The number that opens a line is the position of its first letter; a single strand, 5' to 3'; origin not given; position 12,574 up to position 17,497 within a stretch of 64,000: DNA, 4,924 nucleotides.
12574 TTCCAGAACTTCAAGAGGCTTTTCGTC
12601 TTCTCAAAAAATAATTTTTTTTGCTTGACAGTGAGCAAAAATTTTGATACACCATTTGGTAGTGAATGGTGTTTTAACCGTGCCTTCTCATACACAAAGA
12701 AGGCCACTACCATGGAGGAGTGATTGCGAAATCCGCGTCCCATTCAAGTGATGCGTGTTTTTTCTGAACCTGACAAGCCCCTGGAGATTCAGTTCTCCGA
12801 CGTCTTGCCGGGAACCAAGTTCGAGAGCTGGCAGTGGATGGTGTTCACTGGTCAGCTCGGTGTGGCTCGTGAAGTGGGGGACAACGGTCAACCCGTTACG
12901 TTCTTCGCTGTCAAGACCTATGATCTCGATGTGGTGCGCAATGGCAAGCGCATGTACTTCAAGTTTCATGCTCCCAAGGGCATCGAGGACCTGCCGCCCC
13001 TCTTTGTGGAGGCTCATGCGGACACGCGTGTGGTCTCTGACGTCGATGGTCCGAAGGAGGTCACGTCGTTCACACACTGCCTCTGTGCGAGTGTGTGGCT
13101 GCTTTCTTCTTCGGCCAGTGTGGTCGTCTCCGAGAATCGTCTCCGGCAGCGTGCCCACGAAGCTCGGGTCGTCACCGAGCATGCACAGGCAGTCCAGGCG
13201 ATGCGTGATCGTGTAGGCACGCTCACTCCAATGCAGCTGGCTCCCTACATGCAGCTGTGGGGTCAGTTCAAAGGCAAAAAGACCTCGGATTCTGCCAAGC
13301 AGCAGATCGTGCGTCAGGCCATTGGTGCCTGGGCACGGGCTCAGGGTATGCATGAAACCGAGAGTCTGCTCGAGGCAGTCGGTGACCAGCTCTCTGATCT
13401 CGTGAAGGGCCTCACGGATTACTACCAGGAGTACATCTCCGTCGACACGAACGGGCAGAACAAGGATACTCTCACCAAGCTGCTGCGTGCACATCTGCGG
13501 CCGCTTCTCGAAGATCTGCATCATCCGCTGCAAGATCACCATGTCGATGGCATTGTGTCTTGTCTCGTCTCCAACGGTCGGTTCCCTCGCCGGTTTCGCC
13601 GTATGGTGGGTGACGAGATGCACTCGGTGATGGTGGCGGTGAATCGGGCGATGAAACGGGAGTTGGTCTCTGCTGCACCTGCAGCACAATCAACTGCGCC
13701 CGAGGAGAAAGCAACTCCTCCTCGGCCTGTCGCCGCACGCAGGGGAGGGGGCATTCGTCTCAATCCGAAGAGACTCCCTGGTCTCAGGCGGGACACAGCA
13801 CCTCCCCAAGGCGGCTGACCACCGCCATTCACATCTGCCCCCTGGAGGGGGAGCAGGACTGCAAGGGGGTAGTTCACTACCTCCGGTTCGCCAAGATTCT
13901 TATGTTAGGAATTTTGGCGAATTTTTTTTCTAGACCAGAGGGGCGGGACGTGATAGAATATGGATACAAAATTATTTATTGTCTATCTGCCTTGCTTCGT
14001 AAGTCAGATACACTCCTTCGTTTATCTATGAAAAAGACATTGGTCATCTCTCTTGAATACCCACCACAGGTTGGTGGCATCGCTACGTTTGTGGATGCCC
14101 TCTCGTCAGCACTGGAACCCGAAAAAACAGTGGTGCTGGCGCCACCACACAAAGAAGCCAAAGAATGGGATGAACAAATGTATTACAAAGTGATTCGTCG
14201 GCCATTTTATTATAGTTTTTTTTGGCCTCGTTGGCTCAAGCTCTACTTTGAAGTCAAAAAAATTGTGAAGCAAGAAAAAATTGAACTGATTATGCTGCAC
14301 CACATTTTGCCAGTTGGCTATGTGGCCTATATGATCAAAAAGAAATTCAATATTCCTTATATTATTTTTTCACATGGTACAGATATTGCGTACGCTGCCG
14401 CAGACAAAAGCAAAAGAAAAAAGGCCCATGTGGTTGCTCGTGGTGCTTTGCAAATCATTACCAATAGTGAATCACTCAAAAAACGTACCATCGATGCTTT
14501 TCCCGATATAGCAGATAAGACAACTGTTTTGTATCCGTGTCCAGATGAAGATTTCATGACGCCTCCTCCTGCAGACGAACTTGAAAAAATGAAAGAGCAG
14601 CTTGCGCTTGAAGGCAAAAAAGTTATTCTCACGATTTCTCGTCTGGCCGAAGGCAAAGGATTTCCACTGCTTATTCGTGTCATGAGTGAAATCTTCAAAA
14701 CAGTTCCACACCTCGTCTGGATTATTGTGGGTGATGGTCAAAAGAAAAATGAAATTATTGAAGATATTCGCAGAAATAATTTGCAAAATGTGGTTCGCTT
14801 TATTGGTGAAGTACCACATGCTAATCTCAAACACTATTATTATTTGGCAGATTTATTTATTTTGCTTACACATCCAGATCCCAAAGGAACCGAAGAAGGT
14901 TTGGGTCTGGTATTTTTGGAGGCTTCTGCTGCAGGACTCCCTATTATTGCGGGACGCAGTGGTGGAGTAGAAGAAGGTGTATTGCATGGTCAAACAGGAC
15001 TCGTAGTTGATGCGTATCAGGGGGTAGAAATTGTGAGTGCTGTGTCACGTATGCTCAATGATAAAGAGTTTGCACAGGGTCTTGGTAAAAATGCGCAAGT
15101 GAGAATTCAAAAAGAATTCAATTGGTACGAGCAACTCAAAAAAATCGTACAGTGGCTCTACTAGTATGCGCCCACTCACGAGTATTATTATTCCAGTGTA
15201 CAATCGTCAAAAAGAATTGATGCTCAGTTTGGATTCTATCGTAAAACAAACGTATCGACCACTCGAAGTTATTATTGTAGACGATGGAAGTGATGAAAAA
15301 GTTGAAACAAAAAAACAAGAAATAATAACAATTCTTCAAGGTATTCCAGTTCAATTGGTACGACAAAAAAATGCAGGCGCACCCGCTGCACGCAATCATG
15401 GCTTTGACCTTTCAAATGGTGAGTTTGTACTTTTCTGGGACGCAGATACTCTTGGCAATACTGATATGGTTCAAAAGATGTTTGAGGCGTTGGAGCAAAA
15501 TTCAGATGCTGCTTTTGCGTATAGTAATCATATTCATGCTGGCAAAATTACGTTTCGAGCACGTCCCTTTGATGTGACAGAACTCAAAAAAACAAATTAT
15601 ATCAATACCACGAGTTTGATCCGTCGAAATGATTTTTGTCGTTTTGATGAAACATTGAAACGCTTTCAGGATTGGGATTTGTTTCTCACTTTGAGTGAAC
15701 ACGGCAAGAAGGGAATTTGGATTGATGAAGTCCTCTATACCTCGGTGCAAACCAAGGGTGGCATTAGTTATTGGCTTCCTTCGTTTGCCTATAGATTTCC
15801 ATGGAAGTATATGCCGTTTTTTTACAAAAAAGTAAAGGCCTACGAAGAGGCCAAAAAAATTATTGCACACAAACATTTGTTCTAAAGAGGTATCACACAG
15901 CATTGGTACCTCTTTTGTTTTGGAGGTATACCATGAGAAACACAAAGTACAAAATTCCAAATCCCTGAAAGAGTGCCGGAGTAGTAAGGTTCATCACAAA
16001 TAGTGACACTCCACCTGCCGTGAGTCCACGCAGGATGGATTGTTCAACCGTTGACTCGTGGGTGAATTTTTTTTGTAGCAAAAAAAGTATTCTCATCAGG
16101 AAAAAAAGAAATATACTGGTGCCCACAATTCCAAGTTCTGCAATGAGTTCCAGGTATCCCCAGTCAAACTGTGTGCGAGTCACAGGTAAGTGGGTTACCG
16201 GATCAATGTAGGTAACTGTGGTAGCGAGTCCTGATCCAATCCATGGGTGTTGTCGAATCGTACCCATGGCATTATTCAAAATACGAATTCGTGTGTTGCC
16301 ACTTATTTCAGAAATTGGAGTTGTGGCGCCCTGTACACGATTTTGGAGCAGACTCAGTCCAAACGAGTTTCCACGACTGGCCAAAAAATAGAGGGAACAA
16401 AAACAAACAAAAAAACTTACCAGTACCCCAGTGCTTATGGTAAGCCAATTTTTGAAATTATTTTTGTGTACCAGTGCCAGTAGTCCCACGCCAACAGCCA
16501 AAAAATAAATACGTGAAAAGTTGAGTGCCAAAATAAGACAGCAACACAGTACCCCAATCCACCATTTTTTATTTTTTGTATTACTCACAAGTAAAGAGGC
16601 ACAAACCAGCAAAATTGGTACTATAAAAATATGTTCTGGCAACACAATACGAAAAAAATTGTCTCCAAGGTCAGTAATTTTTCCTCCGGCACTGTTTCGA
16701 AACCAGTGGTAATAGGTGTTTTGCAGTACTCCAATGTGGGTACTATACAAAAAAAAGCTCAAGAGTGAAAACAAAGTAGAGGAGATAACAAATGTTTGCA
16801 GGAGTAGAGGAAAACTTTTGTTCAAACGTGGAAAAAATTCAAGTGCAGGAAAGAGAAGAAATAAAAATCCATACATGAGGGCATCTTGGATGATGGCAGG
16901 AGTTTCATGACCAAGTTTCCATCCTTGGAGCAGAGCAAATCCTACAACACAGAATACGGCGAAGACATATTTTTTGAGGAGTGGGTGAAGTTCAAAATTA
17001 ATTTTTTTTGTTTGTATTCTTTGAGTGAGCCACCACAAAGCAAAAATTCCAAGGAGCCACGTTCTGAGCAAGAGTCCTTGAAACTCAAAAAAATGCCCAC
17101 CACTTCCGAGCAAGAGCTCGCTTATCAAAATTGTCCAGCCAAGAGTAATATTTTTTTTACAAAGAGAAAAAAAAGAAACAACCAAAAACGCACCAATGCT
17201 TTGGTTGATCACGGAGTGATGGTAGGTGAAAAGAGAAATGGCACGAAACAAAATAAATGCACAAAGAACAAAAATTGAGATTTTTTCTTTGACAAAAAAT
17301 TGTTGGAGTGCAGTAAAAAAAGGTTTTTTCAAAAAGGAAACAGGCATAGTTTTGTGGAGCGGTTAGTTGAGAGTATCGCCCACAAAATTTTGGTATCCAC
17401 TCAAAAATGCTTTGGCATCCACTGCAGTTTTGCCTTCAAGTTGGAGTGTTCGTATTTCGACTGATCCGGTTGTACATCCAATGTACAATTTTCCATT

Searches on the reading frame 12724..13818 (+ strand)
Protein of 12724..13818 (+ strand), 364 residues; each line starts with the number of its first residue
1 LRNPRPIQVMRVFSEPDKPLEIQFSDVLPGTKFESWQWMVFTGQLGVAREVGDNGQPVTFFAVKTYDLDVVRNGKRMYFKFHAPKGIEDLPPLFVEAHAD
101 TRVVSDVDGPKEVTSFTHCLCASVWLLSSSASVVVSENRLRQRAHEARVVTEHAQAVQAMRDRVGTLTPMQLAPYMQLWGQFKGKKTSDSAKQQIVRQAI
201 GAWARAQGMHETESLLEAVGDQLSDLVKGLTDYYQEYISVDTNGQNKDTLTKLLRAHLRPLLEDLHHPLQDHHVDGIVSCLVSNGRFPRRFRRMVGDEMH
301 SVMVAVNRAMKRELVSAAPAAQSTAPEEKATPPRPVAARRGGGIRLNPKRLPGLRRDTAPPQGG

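Call 4: search_protein_families(library=pfam, proteins=[window:12724-13818:+], max_evalue=1)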
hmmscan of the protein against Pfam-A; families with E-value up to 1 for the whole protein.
window:12724-13818:+ (364 aa): 2 families
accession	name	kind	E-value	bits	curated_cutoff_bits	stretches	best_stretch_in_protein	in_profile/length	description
PF16859.10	TetR_C_11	-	0.028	15.2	32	1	254-317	11-75/113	Tetracyclin repressor-like, C-terminal domain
PF23812.1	Phage_TAC_18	-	0.067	13.8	27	0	169-214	19-64/79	Phage tail assembly chaperone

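Call 6: search_protein_families(library=ncbifam, proteins=[window:12724-13818:+], max_evalue=1)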
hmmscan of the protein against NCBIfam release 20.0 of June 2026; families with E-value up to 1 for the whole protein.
window:12724-13818:+ (364 aa): 0 families

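Call 7: search_protein_families(library=phrogs, proteins=[window:12724-13818:+], max_evalue=1)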
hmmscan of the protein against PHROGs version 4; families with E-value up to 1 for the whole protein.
window:12724-13818:+ (364 aa): 2 families
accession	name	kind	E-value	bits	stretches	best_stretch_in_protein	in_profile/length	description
phrog_29720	-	unknown function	0.039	15.5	1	154-238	18-105/109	-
phrog_176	-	connector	0.048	14.7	1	185-256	48-122/131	tail terminator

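Call 72: search_protein_families(library=padloc, proteins=[window:12724-13818:+], max_evalue=0.01)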
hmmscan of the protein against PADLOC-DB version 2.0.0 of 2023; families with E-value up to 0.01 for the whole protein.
window:12724-13818:+ (364 aa): 0 families
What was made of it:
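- Tried and rejected: Pfam, NCBIfam, PHROGs and PADLOC gave nothing significant for ORF102 (calls 4, 6, 7, 72).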

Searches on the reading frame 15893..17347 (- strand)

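Call 4: search_protein_families(library=pfam, proteins=[window:15893-17347:-], max_evalue=1)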
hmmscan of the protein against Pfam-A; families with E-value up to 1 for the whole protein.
window:15893-17347:- (484 aa): 1 family
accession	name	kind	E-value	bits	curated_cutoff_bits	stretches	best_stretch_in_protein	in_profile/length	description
PF04932.20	Wzy_C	-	5.7e-14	52.6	31.7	1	265-414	2-149/149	O-Antigen ligase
